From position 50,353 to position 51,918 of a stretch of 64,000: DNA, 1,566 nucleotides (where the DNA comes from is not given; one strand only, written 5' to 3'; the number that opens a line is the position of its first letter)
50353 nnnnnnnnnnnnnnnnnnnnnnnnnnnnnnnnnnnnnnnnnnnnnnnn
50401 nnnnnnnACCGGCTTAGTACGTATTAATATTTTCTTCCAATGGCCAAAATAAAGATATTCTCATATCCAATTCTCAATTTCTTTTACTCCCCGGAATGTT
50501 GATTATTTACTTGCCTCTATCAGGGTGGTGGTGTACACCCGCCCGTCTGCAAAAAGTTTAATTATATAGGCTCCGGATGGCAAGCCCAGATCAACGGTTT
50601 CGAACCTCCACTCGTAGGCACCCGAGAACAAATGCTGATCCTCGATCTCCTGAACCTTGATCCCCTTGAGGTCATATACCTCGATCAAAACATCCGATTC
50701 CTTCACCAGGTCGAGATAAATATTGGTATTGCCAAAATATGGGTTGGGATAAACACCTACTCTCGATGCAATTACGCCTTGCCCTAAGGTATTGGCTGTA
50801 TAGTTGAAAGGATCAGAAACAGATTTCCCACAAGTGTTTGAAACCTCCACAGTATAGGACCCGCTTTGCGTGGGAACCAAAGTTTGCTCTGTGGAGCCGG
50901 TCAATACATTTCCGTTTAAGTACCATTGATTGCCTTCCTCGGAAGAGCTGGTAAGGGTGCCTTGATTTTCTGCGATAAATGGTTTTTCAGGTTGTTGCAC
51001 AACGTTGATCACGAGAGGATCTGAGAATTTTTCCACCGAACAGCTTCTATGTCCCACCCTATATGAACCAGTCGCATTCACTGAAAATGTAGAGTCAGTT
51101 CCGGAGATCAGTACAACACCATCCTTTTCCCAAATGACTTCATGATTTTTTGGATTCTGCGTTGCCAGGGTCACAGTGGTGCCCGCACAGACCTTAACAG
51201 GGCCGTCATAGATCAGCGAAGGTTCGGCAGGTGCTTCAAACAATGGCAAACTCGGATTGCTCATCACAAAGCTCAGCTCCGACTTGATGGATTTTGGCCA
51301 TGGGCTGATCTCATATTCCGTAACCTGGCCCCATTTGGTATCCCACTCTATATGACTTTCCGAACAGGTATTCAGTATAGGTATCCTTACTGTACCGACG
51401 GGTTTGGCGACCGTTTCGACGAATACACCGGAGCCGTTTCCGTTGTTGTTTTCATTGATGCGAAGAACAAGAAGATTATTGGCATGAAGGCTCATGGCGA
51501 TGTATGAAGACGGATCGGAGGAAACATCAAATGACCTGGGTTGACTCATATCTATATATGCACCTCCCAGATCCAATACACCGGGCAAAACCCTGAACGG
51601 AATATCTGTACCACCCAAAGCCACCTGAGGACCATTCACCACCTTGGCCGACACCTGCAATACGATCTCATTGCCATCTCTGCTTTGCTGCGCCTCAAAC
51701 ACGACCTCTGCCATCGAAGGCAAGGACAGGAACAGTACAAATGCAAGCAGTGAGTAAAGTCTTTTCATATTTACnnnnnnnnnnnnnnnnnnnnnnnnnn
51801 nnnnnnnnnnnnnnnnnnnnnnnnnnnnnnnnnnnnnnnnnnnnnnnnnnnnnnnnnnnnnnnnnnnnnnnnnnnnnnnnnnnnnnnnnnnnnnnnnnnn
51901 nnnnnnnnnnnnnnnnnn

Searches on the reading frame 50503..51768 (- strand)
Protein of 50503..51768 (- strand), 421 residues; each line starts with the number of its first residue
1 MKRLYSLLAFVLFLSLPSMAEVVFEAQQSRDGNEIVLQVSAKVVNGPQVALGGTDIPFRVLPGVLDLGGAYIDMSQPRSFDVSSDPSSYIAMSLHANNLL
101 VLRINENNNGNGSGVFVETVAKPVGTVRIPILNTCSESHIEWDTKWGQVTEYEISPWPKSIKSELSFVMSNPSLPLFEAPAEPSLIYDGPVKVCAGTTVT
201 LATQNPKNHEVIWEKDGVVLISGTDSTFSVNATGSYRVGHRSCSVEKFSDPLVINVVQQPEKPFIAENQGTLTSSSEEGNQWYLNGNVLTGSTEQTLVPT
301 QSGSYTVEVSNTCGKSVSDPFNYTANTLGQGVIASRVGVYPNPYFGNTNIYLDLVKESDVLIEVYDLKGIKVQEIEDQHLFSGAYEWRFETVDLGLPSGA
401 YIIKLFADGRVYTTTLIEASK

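Call 41: search_protein_families(library=pfam, proteins=[window:50503-51768:-], max_evalue=0.001)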
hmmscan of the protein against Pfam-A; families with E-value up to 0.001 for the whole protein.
window:50503-51768:- (421 aa): 4 families
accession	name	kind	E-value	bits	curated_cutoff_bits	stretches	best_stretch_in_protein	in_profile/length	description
PF18962.6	Por_Secre_tail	-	3.3e-07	30.9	27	1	339-414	1-71/75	Secretion system C-terminal sorting domain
PF13895.12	Ig_2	-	0.00023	21.8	27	0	281-322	32-76/79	Immunoglobulin domain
PF19081.6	Ig_7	-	0.00035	21.3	27.3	0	180-238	1-62/84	Ig-like domain CHU_C associated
PF06832.18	BiPBP_C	-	0.00074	19.8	26.8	0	277-316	43-85/90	Penicillin-Binding Protein C-terminus Family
